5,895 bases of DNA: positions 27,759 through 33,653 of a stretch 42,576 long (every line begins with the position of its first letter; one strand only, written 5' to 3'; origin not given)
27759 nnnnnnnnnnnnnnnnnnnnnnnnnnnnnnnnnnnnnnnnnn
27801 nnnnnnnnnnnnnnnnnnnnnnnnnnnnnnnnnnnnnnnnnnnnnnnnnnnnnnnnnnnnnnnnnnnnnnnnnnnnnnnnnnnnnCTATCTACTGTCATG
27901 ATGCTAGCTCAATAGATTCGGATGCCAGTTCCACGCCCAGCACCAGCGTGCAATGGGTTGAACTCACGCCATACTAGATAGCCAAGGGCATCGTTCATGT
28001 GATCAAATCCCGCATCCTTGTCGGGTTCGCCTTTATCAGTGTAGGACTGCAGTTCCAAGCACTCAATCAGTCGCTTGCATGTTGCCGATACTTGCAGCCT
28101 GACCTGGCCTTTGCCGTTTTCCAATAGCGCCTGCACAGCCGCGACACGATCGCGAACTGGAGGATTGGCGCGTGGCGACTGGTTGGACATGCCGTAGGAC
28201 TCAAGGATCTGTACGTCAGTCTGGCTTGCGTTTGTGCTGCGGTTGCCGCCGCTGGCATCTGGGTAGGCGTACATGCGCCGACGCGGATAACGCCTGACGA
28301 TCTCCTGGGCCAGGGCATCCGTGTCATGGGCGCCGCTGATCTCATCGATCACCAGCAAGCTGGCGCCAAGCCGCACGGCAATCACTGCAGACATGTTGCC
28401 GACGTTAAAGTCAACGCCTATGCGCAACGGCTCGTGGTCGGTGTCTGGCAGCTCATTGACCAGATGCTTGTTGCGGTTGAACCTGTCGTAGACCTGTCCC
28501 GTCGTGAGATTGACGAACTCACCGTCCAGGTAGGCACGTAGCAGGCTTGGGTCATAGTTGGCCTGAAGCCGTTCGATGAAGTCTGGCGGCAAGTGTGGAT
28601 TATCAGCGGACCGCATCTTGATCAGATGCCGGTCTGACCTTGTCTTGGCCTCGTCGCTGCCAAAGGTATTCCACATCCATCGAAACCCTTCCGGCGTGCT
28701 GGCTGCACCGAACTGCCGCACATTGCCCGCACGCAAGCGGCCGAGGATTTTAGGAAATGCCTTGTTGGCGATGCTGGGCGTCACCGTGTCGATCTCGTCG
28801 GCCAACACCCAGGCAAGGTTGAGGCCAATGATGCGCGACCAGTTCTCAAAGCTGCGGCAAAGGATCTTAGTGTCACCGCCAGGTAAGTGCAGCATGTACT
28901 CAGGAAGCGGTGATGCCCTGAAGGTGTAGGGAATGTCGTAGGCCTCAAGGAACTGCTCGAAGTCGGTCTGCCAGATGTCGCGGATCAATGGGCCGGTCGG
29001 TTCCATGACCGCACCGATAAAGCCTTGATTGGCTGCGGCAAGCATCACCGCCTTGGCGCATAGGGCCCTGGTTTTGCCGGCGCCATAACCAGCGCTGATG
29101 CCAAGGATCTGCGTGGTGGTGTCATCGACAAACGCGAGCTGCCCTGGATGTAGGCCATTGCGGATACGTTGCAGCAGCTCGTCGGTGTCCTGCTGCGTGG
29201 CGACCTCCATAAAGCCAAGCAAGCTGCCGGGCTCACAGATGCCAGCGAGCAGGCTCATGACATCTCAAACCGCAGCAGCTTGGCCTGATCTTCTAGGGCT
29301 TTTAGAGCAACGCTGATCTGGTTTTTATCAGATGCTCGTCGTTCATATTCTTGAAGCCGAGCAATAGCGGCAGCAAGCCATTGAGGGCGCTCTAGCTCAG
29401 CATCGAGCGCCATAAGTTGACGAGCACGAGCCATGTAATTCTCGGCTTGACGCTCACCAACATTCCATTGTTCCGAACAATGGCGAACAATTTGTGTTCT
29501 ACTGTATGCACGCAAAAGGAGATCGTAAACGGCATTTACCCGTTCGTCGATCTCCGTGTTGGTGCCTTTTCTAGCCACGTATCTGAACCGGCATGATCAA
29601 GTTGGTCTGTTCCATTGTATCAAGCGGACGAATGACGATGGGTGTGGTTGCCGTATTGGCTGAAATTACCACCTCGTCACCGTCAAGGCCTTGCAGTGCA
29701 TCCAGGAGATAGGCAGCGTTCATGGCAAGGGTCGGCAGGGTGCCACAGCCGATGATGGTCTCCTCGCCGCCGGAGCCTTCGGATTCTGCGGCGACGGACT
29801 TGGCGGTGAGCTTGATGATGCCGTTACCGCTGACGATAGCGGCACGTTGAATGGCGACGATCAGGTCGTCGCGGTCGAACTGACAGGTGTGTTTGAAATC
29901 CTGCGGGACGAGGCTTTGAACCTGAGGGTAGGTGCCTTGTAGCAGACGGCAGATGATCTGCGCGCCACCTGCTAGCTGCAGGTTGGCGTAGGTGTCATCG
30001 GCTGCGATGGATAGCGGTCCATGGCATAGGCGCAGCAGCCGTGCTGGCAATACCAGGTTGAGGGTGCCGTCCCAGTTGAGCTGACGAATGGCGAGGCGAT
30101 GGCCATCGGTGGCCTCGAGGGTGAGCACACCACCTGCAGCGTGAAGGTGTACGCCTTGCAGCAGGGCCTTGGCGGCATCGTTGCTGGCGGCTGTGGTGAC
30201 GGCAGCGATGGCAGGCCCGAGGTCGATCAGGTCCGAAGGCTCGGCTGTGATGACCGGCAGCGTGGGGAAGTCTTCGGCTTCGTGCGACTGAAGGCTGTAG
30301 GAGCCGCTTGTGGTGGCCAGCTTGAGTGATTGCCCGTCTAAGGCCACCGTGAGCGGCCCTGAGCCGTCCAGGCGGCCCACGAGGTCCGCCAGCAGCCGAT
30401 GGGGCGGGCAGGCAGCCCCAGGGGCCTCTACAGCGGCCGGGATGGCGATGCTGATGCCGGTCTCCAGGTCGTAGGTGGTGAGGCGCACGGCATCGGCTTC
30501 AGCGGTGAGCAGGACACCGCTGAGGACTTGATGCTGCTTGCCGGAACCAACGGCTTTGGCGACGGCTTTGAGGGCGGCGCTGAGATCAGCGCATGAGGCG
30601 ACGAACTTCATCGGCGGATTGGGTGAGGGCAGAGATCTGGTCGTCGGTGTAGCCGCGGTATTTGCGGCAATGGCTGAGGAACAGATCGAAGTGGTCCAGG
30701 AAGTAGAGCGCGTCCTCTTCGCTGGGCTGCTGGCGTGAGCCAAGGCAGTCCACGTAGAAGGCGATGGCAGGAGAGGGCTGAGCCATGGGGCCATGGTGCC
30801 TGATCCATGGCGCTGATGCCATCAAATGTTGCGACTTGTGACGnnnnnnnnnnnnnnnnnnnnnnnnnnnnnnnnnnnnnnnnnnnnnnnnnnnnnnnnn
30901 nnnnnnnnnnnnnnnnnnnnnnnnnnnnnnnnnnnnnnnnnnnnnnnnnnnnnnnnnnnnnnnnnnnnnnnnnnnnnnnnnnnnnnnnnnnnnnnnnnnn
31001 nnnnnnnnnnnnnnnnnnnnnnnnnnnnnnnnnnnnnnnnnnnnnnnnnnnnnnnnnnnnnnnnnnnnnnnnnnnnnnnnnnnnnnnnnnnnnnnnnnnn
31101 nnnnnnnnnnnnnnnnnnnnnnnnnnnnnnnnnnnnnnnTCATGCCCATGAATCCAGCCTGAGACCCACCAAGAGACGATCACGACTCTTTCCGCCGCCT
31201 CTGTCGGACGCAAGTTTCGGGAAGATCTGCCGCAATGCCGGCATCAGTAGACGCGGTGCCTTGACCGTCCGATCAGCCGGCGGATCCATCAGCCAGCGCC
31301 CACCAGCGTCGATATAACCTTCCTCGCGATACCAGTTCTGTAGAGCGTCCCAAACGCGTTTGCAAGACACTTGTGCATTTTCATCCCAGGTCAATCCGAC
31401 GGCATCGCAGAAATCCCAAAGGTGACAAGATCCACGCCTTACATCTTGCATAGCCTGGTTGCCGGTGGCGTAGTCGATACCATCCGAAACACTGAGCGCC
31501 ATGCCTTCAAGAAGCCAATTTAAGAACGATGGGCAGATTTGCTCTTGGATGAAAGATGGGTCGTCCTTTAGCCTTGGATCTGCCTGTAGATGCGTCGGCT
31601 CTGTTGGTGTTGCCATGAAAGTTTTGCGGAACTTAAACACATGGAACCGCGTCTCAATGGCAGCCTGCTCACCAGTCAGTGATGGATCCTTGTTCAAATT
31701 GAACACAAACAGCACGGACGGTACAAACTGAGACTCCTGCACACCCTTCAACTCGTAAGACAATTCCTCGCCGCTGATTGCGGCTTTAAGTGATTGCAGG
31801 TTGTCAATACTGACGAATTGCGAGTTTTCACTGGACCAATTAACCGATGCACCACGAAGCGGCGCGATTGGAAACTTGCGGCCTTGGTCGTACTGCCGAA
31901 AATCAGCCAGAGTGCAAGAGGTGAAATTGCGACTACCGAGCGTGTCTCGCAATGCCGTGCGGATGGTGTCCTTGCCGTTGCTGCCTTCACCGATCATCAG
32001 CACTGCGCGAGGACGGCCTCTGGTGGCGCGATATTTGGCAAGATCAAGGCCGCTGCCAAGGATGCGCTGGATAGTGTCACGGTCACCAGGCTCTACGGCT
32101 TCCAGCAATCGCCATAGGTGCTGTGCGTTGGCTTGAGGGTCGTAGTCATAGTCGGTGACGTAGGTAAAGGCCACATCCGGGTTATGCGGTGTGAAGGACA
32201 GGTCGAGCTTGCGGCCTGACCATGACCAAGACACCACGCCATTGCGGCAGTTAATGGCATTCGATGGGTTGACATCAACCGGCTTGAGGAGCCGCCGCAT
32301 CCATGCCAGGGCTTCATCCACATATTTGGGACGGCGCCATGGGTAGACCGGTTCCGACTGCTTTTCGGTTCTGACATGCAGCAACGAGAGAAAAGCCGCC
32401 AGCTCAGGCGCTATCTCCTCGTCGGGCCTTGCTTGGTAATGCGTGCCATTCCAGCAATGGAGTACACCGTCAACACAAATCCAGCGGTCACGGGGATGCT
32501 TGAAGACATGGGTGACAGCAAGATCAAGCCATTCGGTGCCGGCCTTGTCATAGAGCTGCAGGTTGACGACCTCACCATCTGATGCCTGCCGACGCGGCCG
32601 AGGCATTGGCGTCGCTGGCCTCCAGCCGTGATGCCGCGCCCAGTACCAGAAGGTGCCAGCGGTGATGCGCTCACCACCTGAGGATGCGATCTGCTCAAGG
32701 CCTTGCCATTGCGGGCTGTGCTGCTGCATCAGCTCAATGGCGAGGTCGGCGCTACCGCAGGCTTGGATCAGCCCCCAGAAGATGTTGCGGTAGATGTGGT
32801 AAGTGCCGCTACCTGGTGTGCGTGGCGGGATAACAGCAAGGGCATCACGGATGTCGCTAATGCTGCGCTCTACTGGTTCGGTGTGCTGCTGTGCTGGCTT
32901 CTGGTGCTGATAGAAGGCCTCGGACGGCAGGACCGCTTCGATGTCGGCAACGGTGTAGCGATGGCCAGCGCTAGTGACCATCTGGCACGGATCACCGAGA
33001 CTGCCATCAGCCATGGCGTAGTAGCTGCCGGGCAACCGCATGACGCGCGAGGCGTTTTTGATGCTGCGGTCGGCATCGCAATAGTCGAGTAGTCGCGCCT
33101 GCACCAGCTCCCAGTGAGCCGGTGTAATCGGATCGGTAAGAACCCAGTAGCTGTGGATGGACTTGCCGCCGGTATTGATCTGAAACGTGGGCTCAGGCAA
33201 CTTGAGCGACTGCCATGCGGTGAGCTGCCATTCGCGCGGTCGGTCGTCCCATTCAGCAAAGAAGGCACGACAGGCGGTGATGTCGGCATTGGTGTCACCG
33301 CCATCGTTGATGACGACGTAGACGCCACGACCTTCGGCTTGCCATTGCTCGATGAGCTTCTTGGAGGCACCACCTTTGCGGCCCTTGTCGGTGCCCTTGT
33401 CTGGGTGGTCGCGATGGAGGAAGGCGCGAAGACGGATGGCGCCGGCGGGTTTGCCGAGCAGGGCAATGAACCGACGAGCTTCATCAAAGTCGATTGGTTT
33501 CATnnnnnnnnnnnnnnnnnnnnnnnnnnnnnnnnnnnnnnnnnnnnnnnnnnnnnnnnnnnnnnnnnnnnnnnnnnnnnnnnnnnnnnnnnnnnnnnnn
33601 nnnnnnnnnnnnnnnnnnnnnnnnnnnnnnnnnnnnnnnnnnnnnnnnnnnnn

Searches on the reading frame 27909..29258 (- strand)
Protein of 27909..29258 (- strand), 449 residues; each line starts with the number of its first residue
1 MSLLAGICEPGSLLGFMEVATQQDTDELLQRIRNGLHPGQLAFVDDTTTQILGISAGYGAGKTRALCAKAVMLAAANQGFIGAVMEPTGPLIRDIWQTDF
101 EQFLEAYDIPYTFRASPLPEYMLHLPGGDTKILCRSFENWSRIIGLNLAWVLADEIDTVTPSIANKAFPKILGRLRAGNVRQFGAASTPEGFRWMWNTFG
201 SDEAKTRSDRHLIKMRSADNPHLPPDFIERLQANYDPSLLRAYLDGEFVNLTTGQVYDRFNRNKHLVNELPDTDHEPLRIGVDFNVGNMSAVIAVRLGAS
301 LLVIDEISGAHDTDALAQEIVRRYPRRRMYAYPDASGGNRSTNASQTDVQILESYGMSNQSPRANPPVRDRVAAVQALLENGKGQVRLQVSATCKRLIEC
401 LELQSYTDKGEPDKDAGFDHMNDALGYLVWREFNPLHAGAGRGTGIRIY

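Call 9: search_protein_families(library=phrogs, proteins=[window:27909-29258:-], max_evalue=0.00001)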
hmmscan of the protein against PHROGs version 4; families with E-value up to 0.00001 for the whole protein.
window:27909-29258:- (449 aa): 3 families
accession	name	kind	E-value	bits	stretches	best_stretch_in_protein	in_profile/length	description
phrog_2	-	head and packaging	3.7e-40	139.4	1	35-436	265-596/807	terminase large subunit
phrog_10250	-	head and packaging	4.1e-32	112.7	1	233-434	3-217/228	terminase large subunit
phrog_38319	-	unknown function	2.9e-30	106.6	1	54-294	23-269/271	-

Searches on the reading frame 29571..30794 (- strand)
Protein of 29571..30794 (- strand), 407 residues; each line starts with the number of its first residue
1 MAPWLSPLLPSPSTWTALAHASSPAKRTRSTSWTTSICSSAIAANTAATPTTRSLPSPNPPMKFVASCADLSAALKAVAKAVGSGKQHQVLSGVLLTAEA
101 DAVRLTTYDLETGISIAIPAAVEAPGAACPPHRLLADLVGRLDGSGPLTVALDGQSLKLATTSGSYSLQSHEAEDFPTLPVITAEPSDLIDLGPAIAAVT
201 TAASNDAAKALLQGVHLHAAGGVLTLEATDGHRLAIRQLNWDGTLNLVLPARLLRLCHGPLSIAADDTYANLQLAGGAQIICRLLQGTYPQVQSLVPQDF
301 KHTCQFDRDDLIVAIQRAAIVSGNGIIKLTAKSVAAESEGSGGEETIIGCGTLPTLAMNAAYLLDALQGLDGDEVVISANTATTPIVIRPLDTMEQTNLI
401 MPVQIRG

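Call 9: search_protein_families(library=phrogs, proteins=[window:29571-30794:-], max_evalue=0.00001)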
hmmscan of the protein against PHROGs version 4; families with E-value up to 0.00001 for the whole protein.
window:29571-30794:- (407 aa): 2 families
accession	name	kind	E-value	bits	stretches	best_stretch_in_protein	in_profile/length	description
phrog_947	-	DNA, RNA and nucleotide metabolism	3.6e-59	201.6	1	62-405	3-365/368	DNA polymerase processivity factor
phrog_3007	-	DNA, RNA and nucleotide metabolism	1.1e-06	29.5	1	197-303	12-123/190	RusA-like Holliday junction resolvase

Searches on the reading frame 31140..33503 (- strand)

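Call 9: search_protein_families(library=phrogs, proteins=[window:31140-33503:-], max_evalue=0.00001)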
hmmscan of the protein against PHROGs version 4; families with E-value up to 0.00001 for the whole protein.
window:31140-33503:- (787 aa): 8 families
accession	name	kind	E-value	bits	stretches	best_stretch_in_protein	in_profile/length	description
phrog_36873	-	DNA, RNA and nucleotide metabolism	7.4e-38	130.9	1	9-190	11-195/1082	DNA helicase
phrog_864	-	DNA, RNA and nucleotide metabolism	1.2e-23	84.6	1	346-730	229-584/1064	DNA primase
phrog_1829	-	DNA, RNA and nucleotide metabolism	3.3e-23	82.7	1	413-739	427-730/772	DNA primase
phrog_6088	-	DNA, RNA and nucleotide metabolism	3.4e-23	83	1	415-730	431-727/772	DNA primase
phrog_2478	-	DNA, RNA and nucleotide metabolism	1.1e-19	71.1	1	414-729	506-804/854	DNA polymerase/primase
phrog_1156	-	DNA, RNA and nucleotide metabolism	2.4e-19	70.4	1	406-692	472-748/855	DNA primase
phrog_7601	-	unknown function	4.6e-11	43.7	1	500-730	22-238/289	-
phrog_10514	-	DNA, RNA and nucleotide metabolism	2e-06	27.3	1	60-194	57-192/750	DNA primase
